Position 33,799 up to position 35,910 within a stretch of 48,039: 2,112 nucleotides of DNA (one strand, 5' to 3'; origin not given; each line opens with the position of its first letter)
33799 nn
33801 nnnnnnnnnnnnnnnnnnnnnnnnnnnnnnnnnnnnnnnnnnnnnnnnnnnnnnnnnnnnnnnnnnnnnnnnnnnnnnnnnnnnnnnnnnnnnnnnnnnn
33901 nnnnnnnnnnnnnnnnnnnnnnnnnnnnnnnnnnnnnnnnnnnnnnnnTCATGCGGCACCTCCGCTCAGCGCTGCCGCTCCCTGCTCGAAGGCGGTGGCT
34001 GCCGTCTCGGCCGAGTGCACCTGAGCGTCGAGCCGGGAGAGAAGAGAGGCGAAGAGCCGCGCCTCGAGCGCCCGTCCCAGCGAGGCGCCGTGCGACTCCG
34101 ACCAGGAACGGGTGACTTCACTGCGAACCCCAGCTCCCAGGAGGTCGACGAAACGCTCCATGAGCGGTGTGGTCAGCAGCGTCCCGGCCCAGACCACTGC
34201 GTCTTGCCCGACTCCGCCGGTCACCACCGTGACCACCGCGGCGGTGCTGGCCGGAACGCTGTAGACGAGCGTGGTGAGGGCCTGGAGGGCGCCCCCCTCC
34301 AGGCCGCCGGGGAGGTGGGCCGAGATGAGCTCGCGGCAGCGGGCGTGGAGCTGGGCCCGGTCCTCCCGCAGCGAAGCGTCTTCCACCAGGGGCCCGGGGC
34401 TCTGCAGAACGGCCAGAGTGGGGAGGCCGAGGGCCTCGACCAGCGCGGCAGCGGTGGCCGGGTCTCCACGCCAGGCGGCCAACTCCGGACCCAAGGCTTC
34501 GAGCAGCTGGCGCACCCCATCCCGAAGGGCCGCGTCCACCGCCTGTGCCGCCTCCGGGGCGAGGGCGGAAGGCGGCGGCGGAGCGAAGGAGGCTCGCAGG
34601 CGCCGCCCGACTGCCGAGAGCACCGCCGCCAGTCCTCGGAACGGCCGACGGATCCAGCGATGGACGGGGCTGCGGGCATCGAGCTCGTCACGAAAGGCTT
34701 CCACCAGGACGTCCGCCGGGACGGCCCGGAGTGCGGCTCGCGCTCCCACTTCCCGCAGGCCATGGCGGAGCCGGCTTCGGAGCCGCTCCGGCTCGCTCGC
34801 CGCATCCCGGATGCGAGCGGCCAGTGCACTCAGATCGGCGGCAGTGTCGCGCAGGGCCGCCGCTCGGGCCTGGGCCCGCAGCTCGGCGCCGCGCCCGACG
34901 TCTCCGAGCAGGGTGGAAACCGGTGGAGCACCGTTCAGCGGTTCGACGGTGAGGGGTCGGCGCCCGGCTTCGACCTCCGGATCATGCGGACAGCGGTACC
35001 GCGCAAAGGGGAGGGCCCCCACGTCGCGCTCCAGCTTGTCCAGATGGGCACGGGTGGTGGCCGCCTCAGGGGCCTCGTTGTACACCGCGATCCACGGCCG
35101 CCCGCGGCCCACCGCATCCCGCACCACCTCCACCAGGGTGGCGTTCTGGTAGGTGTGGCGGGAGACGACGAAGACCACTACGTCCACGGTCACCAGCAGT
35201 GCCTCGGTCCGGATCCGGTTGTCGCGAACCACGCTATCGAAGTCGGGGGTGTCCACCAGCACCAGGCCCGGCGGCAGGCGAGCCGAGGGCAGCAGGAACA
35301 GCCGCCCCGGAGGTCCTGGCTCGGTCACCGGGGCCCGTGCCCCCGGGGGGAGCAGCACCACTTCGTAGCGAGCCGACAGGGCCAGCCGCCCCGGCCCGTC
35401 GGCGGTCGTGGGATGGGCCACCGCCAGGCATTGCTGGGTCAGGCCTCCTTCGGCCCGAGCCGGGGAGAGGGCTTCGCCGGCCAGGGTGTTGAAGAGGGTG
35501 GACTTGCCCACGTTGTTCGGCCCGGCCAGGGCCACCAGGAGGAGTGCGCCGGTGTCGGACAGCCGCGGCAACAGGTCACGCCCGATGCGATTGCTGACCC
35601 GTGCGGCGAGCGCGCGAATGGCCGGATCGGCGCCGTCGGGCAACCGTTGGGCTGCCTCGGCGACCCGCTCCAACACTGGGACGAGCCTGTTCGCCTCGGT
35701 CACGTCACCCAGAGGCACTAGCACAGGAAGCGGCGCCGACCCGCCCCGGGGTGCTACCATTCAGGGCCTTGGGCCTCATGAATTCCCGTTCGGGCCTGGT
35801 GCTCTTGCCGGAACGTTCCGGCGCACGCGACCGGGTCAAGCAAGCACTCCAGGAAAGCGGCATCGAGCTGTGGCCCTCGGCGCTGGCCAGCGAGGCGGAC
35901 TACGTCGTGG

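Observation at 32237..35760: Translationally coupled pair of divergent dynamin-like membrane GTPases with DTPD in place of the DxxG switch II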

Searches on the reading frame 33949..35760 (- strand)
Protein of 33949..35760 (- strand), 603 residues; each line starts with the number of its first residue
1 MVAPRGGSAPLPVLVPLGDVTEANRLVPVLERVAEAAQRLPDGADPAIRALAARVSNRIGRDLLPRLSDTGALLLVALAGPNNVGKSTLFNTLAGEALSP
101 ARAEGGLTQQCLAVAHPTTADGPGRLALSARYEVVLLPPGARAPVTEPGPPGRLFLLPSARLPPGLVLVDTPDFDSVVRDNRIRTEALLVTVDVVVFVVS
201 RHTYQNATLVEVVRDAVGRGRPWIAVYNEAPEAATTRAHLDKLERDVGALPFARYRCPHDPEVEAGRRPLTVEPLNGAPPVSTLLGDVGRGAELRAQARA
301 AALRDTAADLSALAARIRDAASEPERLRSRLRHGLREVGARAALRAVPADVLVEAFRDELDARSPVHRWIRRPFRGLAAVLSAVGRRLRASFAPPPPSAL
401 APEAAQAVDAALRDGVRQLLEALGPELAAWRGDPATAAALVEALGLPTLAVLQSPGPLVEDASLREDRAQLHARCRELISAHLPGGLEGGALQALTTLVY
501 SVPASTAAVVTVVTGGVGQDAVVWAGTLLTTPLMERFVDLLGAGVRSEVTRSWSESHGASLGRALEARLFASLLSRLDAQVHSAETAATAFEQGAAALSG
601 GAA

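Call 3: search_protein_families(library=pfam, proteins=[window:33949-35760:-], max_evalue=1)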
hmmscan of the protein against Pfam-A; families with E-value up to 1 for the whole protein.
window:33949-35760:- (603 aa): 6 families
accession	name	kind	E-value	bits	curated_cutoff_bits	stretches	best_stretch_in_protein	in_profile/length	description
PF01926.29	MMR_HSR1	-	2.5e-08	34.4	21.9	1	76-228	2-112/113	50S ribosome-binding GTPase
PF00350.29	Dynamin_N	-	4.3e-06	27.3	27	2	76-118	1-42/168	Dynamin family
PF02421.24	FeoB_N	-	0.001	19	27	1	76-97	3-24/156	Ferrous iron transport protein B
PF00005.33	ABC_tran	-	0.016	16.2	25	1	75-97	13-35/137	ABC transporter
PF13304.12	AAA_21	-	0.095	13.2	27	1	75-93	1-19/304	AAA domain, putative AbiEii toxin, Type IV TA system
PF03193.22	RsgA_GTPase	-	0.11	12.8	30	1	75-97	108-130/174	RsgA GTPase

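Call 4: search_protein_families(library=ncbifam, proteins=[window:33949-35760:-], max_evalue=1)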
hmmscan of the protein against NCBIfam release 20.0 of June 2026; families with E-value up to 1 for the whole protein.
window:33949-35760:- (603 aa): 22 families
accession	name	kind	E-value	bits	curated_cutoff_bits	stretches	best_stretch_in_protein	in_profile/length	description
TIGR03918.1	GTP_HydF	equivalog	9.4e-06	24.7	325.55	2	71-100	5-34/392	[FeFe] hydrogenase H-cluster maturation GTPase HydF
TIGR03594.1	GTPase_EngA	equivalog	2e-05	23.8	306.7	1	75-108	2-35/432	ribosome biogenesis GTPase Der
NF000908.1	PRK00089.1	equivalog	8.4e-05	22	237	1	75-100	5-30/291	GTPase Era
NF003661.0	PRK05291.1-3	equivalog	0.00044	19.7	380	1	74-109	217-252/448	tRNA uridine-5-carboxymethylaminomethyl(34) synthesis GTPase MnmE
TIGR00231.1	small_GTP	domain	0.00058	19.7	42.5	1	76-216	6-108/164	GTP-binding protein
TIGR03596.1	GTPase_YlqF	equivalog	0.0055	16.1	208.2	1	78-114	123-159/276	ribosome biogenesis GTPase YlqF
TIGR00436.1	era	equivalog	0.0067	15.8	116.25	1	76-97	3-24/270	GTPase Era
NF010068.0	PRK13548.1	equivalog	0.0074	15.4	261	1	75-110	33-67/261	heme ABC transporter ATP-binding protein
TIGR03598.1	GTPase_YsxC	equivalog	0.0079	15.9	124.45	1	76-109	21-55/186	ribosome biogenesis GTP-binding protein YihA/YsxC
NF040873.1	AztA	equivalog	0.014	15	220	1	74-96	19-41/191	zinc ABC transporter ATP-binding protein AztA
NF006744.0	PRK09270.1-3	equivalog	0.015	14.7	281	1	60-94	10-44/213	nucleoside/nucleotide kinase family protein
NF002828.0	PRK03003.1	equivalog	0.051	12.2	631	1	76-102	216-242/477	ribosome biogenesis GTPase Der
NF000355.4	ribo_prot_ABC_F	equivalog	0.07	12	380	1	76-97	342-363/499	ribosomal protection-like ABC-F family protein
NF002981.0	PRK03695.1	equivalog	0.076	12.4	281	1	73-96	26-49/253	vitamin B12 ABC transporter ATP-binding protein BtuD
TIGR03156.1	GTP_HflX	equivalog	0.081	11.8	216.75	1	73-96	189-212/351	GTPase HflX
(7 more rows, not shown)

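Call 5: search_protein_families(library=padloc, proteins=[window:33949-35760:-], max_evalue=1)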
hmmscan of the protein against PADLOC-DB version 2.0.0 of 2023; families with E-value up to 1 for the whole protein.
window:33949-35760:- (603 aa): 5 families
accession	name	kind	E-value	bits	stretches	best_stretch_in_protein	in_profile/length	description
PDLC04140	mad8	-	0.0052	14.3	1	75-100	29-54/314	mads_8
PDLC03839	LeoA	-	0.025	11.7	1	72-95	56-79/559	-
PDLC03841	LeoBC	-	0.026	11.7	0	74-100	78-107/601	-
PDLC02980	AriA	-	0.027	12.4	1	76-94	2-20/304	-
PDLC02981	AriAB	-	0.072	9.7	1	76-93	26-43/694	-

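Call 6: search_solved_structures(query=window:33949-35760:-, max_evalue=1, show_alignments=2)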
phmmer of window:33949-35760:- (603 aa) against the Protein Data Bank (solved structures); distinct sequences matched with E-value up to 1: 15.
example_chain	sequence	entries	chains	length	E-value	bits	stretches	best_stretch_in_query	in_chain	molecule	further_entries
4dcs_A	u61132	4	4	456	0.00059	22.1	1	62-110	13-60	GTP-BINDING PROTEIN ENGA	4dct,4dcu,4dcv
9bs0_W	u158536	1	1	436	0.0074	18.5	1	75-110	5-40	GTPase Der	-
2hjg_A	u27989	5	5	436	0.0084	18.3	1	75-110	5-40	GTP-binding protein engA | GTPase Der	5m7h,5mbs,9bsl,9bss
5x4b_A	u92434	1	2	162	0.022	16.9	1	75-110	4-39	GTPase Der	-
1mky_A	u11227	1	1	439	0.047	15.9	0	60-96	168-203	Probable GTP-binding protein engA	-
5dn8_A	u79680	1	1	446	0.062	15.5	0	74-111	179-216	GTPase Der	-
7am2_BU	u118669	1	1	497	0.26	13.4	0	74-113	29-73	GTPase Der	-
2ix8_A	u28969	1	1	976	0.52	12.4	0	76-104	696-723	ELONGATION FACTOR 3A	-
2iw3_A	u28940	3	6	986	0.53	12.4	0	76-104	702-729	ELONGATION FACTOR 3A | ELONGATION FACTOR 3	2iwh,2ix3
8yld_v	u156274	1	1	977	0.54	12.3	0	76-104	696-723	Elongation factor 3A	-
7b7d_EF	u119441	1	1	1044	0.59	12.2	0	76-104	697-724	Elongation factor 3A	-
8ylr_v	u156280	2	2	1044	0.61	12.2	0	76-104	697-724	Elongation factor 3A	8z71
3j8g_X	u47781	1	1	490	0.71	12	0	75-94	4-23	GTPase Der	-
3qq5_A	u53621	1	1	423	0.75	11.9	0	64-109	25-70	Small GTP-binding protein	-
4g1u_C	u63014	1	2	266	0.84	11.7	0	75-116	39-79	Hemin import ATP-binding protein HmuV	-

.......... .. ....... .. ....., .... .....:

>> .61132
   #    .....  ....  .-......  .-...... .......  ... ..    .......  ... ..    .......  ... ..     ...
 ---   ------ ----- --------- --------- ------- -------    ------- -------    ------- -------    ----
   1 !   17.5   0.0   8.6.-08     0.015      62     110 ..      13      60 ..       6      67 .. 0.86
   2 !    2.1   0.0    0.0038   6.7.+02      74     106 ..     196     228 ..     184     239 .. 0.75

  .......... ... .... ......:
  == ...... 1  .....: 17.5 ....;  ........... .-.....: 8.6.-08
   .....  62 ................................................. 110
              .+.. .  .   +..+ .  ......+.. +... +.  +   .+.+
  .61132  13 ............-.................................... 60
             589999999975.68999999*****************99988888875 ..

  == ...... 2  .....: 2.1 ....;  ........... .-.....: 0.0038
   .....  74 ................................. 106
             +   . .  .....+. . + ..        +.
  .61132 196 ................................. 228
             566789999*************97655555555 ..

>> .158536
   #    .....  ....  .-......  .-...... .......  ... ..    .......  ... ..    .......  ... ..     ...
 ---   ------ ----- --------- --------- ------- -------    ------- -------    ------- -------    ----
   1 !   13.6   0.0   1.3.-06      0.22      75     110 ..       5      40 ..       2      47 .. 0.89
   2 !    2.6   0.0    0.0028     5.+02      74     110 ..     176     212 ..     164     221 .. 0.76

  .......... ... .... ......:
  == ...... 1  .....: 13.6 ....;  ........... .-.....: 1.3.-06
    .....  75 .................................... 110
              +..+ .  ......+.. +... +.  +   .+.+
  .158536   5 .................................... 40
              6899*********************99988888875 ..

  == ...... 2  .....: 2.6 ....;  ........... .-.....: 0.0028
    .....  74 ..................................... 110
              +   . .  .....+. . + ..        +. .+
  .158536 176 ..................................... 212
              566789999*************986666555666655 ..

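Call 9: find_homologous_proteins(query=window:33949-35760:-, max_evalue=0.001)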
Query window:33949-35760:- (603 aa): 234 proteins with E <= 0.001 among 8000 candidates; the best 120 are listed.
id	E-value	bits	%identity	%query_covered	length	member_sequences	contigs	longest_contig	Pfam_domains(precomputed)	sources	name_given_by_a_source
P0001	0.0e+0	1268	100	100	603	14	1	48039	PF01926.30,PF00350.30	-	-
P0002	2.6e-288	976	80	97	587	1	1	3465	PF01926.30,PF00350.30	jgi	-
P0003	3.0e-277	939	78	95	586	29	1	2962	PF01926.30,PF00350.30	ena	-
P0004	1.2e-270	918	77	96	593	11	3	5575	PF01926.30,PF00350.30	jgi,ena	-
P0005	5.5e-270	915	77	95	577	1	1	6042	PF01926.30,PF00350.30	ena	-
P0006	1.3e-269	914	76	97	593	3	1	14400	PF01926.30,PF00350.30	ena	-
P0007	1.7e-269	914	77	96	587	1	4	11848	PF01926.30,PF00350.30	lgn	-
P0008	2.4e-269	913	77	96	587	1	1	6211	PF01926.30,PF00350.30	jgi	jgi:hypothetical protein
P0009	1.1e-268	911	77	96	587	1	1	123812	PF01926.30,PF00350.30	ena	-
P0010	1.5e-268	911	77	96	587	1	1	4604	PF01926.30,PF00350.30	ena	-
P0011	3.2e-268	910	76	96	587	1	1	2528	PF01926.30,PF00350.30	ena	-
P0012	4.0e-268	909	76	97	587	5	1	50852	PF01926.30,PF00350.30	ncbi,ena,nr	ncbi:MAG TPA: GTPase [Myxococcaceae bacterium]|nr:GTPase [Myxococcaceae bacterium]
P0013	5.2e-268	909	76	96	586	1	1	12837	PF01926.30,PF00350.30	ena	-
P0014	1.8e-267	907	76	96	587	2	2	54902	PF01926.30,PF00350.30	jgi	-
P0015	2.2e-267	907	77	95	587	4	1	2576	PF01926.30,PF00350.30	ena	-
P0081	3.5e-183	629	59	85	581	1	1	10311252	PF01926.30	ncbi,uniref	ncbi:GTPase [Myxococcus stipitatus]|uniref:GTPase n=1 Tax=Myxococcus stipitatus TaxID=83455 RepID=UP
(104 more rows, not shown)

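Call 20: search_solved_structures(query=A2, max_evalue=1, show_alignments=3)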
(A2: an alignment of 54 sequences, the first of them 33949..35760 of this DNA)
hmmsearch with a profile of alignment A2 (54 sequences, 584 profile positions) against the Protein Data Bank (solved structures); distinct sequences matched with E-value up to 1: 57.
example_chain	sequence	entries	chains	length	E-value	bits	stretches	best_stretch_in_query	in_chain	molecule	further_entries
1mky_A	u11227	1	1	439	1.4e-07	33.5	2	59-93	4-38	Probable GTP-binding protein engA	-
4dcs_A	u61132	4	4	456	1.9e-05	26.4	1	57-93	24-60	GTP-BINDING PROTEIN ENGA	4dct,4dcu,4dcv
2hjg_A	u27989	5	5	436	4.3e-05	25.3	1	58-93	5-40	GTP-binding protein engA | GTPase Der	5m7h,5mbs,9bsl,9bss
9bs0_W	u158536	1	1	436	5.4e-05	24.9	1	58-93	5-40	GTPase Der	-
6xrs_A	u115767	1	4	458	6.6e-05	24.6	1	53-92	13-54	GTPase Der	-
7am2_BU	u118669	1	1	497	7.2e-05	24.5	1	57-97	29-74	GTPase Der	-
5dn8_A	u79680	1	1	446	9.1e-05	24.2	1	54-81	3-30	GTPase Der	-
5x4b_A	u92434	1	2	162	0.00035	22.2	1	58-93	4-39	GTPase Der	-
3j8g_X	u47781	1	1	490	0.0028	19.2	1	58-81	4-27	GTPase Der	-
4g1u_C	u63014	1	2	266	0.0033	19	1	58-105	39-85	Hemin import ATP-binding protein HmuV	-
7c1o_A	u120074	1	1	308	0.0037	18.9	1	58-92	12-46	GTPase Era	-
3iev_A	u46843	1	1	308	0.0037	18.9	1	58-92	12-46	GTP-binding protein era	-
3r9w_A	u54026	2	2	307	0.0037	18.9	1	58-92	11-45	GTPase Era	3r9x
7aoi_XL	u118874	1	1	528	0.0095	17.5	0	57-86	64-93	GTP-binding protein, putative,mt-EngA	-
6yxx_EA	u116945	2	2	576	0.012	17.1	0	57-86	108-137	mt-EngA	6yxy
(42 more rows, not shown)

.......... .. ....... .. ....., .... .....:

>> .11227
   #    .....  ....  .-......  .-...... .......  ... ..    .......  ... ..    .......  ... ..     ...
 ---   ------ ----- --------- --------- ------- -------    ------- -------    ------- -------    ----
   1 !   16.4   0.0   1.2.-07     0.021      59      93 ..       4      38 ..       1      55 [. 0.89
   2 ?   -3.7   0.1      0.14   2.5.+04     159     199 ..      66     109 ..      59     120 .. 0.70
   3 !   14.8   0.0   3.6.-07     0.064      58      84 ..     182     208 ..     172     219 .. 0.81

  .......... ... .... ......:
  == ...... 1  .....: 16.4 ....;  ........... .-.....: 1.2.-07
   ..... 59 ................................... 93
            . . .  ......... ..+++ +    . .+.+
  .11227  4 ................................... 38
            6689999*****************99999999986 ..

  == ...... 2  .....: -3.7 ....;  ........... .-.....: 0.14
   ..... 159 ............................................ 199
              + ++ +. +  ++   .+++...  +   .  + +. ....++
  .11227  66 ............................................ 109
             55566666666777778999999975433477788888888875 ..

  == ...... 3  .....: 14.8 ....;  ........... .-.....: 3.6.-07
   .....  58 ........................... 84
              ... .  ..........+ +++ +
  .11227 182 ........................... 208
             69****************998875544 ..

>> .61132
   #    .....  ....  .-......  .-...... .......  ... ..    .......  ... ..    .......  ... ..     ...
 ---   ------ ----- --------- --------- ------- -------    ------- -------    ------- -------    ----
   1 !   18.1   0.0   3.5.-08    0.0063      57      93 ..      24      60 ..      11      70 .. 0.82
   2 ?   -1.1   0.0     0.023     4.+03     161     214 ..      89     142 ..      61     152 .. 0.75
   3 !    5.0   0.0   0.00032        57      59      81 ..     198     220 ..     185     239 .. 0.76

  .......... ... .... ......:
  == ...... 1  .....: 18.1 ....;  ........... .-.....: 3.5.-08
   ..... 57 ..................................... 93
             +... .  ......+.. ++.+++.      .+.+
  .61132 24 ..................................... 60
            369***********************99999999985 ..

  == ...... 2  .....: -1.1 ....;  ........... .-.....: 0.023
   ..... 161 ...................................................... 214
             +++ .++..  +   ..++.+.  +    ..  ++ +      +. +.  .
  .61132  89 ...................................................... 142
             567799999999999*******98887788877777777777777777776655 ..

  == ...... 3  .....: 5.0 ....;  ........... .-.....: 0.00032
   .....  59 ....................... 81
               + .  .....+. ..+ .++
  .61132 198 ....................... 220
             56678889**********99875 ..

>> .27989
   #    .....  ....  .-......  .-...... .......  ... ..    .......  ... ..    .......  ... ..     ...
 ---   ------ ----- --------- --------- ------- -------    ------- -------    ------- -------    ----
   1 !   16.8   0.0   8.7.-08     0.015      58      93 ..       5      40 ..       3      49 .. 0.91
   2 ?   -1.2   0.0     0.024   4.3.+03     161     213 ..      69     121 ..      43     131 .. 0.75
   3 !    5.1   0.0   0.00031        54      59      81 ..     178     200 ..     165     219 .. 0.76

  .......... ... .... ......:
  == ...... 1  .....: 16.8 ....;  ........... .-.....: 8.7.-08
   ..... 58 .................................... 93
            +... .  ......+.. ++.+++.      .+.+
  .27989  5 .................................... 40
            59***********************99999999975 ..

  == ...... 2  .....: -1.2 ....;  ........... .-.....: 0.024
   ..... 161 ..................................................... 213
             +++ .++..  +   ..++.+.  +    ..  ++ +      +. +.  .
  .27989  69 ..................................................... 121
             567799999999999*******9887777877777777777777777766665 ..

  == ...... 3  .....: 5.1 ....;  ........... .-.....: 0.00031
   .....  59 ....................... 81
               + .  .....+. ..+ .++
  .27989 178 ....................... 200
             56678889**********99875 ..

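Call 21: find_encoding_contigs(protein=window:33949-35760:-, flank=10000, max_places=3)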
Protein window:33949-35760:- (603 aa): 1 contig read that carries it; 1 place shown.
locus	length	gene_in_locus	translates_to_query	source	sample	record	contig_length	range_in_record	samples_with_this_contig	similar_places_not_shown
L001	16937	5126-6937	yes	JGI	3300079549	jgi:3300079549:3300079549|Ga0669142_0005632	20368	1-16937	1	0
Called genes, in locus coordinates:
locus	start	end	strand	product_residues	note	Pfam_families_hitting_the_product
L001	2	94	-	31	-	?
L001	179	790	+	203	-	-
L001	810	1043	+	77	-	PF18935:DUF5683 (weak)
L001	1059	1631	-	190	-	PF02472:ExbD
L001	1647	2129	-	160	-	PF02472:ExbD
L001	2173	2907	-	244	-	PF01618:MotA_ExbB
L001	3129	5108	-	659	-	PF01590:GAF, PF13185:GAF_2, PF13492:GAF_3, PF00989:PAS, PF08448:PAS_4, PF00989:PAS, PF13426:PAS_9, PF00512:HisKA, +3 more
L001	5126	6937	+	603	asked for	PF00350:Dynamin_N (faint), PF01926:MMR_HSR1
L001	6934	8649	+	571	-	PF00005:ABC_tran (faint), PF00350:Dynamin_N (faint), PF01926:MMR_HSR1 (weak)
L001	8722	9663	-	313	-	PF01551:Peptidase_M23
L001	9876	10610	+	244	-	PF00072:Response_reg (weak), PF00196:GerE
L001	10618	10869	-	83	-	-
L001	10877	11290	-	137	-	PF02823:ATP-synt_DE_N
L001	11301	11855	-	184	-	-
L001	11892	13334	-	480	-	PF02874:ATP-synt_ab_N, PF00006:ATP-synt_ab, PF22919:ATP-synt_VA_C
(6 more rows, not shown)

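Call 22: find_encoding_contigs(protein=P0081, flank=10000, max_places=2)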
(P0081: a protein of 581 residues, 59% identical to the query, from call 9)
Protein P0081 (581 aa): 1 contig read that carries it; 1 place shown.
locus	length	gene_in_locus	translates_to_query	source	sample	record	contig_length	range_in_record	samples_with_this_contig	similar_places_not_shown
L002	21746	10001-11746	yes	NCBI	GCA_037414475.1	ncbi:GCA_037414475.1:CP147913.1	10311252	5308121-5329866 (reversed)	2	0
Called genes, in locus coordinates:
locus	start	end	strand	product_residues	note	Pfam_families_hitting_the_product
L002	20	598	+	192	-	-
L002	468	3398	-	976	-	PF13387:Lnb_N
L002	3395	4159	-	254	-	-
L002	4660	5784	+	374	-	PF08281:Sigma70_r4_2 (faint), PF00196:GerE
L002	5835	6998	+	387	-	PF00149:Metallophos (weak)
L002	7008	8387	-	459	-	PF00085:Thioredoxin (weak), PF13098:Thioredoxin_2, PF13899:Thioredoxin_7, PF07719:TPR_2 (faint), PF13181:TPR_8 (faint)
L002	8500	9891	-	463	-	PF07719:TPR_2 (faint), PF13098:Thioredoxin_2 (faint), PF13176:TPR_7 (faint), PF13432:TPR_16 (faint), PF13899:Thioredoxin_7, PF14559:TPR_19 (faint), PF13424:TPR_12 (faint), PF17874:TPR_MalT (weak)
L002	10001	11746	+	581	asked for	PF01926:MMR_HSR1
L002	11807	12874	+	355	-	-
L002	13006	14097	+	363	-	PF13439:Glyco_transf_4, PF13579:Glyco_trans_4_4, PF20706:GT4-conflict (weak), PF00534:Glycos_transf_1, PF13692:Glyco_trans_1_4, PF13524:Glyco_trans_1_2 (weak)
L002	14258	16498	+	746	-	PF27866:Myxo_TraA_N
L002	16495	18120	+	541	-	PF00691:OmpA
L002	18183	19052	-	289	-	PF26918:Ig_Eae (faint), PF22359:Big-like (faint), PF02368:Big_2 (weak)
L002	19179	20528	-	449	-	PF13487:HD_5 (faint)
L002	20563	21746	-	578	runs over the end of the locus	PF13646:HEAT_2 (weak)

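Call 36: predict_structure(alignment_id=A2)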
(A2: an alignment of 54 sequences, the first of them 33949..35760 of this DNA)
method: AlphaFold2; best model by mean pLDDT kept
length: 603 residues; sequences in the alignment: 54
mean_pLDDT: 80.0   pTM: 0.75
mean pLDDT of the five models: 80.0, 79.7, 79.1, 78.0, 77.3
residues with pLDDT >= 90: 255; 70-90: 209; 50-70: 75; < 50: 64
segments of 3 or more residues with pLDDT < 50: 1-3, 5-18, 392-400, 502-532
pLDDT, mean of each block of 10 residues (from residue 1): 42 41 83 94 91 92 82 87 86 89 67 92 88 89 83 89 93 70 74 91 77 83 91 90 91 92 83 93 91 91 93 96 93 96 84 77 66 57 53 46 81 95 87 88 89 88 82 85 63 59 45 44 46 52 77 91 94 95 96 92 49
secondary structure, 60 per line:
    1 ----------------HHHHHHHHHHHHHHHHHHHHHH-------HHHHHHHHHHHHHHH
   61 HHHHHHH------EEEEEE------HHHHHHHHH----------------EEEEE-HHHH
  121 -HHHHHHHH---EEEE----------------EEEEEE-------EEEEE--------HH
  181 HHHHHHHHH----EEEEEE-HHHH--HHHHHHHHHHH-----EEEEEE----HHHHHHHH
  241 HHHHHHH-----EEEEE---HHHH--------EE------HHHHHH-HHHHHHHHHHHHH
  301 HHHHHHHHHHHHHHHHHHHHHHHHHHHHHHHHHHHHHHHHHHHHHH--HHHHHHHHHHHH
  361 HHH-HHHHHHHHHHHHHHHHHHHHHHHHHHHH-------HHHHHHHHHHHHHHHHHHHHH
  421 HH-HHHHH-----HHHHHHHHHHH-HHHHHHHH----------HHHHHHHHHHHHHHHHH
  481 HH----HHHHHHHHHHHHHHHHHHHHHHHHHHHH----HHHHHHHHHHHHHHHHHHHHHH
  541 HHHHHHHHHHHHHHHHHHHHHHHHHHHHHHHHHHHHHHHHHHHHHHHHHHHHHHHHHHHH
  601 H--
elements in order: H17-38 H46-67 E74-79 H86-94 E111-115 H117-120 H122-129 E133-136 E153-158 E166-170 H179-189 E194-199 H201-204 H207-217 E223-228 H233-247 E253-257 H261-264 H281-286 H288-346 H349-363 H365-392 H400-422 H424-428 H434-444 H446-453 H464-482 H487-514 H519-601
